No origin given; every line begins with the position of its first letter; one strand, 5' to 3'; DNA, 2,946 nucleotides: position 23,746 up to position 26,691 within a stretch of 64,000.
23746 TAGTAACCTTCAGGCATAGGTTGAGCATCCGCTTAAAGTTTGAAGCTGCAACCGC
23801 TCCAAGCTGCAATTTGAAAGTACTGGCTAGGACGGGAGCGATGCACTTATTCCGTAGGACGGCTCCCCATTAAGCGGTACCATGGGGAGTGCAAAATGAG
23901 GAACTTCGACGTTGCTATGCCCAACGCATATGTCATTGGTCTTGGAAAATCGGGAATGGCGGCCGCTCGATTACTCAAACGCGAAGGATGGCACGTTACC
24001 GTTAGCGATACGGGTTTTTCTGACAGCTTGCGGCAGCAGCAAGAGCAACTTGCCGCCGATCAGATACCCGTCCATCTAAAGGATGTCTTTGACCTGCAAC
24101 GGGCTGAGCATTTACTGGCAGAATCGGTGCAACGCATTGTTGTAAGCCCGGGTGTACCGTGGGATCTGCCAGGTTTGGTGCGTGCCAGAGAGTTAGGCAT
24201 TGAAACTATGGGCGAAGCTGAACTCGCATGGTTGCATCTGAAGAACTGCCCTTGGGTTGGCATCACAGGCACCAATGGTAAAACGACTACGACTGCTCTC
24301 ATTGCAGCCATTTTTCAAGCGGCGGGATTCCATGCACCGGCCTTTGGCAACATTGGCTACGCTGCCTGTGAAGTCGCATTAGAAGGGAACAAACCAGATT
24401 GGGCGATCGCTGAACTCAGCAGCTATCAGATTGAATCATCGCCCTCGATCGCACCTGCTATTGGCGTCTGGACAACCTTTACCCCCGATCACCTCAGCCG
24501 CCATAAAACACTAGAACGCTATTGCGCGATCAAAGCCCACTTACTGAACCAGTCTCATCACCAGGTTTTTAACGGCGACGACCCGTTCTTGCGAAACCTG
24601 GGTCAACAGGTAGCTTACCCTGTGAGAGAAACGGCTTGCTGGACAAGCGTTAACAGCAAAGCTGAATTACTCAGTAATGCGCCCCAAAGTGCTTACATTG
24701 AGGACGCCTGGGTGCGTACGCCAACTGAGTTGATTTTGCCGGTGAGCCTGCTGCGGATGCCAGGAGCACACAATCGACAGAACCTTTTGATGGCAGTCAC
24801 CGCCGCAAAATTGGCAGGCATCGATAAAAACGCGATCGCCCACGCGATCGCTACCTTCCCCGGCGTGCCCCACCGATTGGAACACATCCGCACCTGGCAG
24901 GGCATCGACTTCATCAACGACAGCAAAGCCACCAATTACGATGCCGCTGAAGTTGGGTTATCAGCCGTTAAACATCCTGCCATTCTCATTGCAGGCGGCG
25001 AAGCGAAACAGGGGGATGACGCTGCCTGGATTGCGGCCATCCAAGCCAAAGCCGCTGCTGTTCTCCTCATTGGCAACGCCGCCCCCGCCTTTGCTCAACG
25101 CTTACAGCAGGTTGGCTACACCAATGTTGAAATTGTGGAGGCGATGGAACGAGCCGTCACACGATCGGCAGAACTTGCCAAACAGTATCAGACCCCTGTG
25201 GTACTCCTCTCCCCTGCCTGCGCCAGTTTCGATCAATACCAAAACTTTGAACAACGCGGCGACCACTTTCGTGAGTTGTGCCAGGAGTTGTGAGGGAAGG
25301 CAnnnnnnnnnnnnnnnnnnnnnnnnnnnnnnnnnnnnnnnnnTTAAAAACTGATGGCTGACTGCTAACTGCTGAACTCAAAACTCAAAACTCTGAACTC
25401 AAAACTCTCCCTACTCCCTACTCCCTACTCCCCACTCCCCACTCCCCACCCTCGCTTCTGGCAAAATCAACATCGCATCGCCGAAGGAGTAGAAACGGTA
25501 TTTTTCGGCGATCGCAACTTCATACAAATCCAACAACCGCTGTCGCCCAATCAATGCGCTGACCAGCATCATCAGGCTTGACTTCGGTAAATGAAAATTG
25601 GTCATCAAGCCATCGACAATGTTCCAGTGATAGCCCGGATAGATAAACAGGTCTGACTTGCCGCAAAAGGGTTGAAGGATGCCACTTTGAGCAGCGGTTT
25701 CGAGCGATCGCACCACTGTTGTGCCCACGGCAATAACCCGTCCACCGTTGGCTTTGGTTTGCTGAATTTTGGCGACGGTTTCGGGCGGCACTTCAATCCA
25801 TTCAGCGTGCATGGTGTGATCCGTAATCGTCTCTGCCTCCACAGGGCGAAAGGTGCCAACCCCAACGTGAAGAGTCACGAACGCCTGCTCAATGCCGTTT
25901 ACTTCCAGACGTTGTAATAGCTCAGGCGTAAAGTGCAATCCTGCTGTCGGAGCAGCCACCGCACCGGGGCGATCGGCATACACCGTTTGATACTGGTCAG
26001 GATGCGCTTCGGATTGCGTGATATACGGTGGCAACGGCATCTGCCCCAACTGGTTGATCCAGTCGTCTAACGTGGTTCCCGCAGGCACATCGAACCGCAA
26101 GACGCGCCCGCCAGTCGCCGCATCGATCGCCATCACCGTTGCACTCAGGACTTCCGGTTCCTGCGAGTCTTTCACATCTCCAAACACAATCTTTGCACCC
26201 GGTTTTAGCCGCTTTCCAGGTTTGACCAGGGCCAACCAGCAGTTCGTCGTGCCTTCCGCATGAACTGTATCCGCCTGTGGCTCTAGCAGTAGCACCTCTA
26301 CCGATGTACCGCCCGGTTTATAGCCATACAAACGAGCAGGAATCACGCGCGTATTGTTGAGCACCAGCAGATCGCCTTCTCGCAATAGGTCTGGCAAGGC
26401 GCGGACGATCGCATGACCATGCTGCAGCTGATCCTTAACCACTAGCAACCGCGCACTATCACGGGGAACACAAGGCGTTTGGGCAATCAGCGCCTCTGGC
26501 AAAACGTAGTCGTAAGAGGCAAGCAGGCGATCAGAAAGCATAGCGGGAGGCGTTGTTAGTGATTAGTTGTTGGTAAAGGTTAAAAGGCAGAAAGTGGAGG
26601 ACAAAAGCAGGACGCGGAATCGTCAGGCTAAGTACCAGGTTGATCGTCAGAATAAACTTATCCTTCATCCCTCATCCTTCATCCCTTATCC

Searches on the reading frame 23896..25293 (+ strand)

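Call 65: search_protein_families(library=pfam, proteins=[window:23896-25293:+], max_evalue=0.00001)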
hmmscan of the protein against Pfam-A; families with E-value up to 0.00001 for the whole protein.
window:23896-25293:+ (465 aa): 3 families
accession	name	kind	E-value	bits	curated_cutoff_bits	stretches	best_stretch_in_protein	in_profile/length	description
PF08245.18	Mur_ligase_M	-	7e-23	82.1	24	1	123-304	1-200/200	Mur ligase middle domain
PF21799.2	MurD-like_N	-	7.2e-11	42.7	27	1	11-106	3-88/88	Mur ligase MurD-like, N-terminal domain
PF02875.26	Mur_ligase_C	-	8e-10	40.1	28.4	1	326-442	1-127/127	Mur ligase, glutamate ligase domain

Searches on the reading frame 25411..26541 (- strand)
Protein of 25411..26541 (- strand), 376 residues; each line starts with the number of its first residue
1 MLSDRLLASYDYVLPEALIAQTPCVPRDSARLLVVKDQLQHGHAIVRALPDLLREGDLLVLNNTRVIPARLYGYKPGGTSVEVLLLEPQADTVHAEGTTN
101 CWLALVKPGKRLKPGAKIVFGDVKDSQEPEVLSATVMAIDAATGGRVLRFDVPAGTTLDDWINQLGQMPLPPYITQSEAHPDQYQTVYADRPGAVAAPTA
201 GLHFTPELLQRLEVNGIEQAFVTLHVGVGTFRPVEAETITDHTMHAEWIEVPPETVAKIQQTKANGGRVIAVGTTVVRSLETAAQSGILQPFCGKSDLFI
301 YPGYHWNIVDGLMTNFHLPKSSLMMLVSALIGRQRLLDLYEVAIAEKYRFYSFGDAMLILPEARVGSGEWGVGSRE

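Call 65: search_protein_families(library=pfam, proteins=[window:25411-26541:-], max_evalue=0.00001)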
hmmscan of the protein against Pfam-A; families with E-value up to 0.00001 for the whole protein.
window:25411-26541:- (376 aa): 1 family
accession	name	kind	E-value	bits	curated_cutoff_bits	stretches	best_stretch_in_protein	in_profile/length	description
PF02547.20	Queuosine_synth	-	8e-134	446.3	25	1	8-359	2-322/322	Queuosine biosynthesis protein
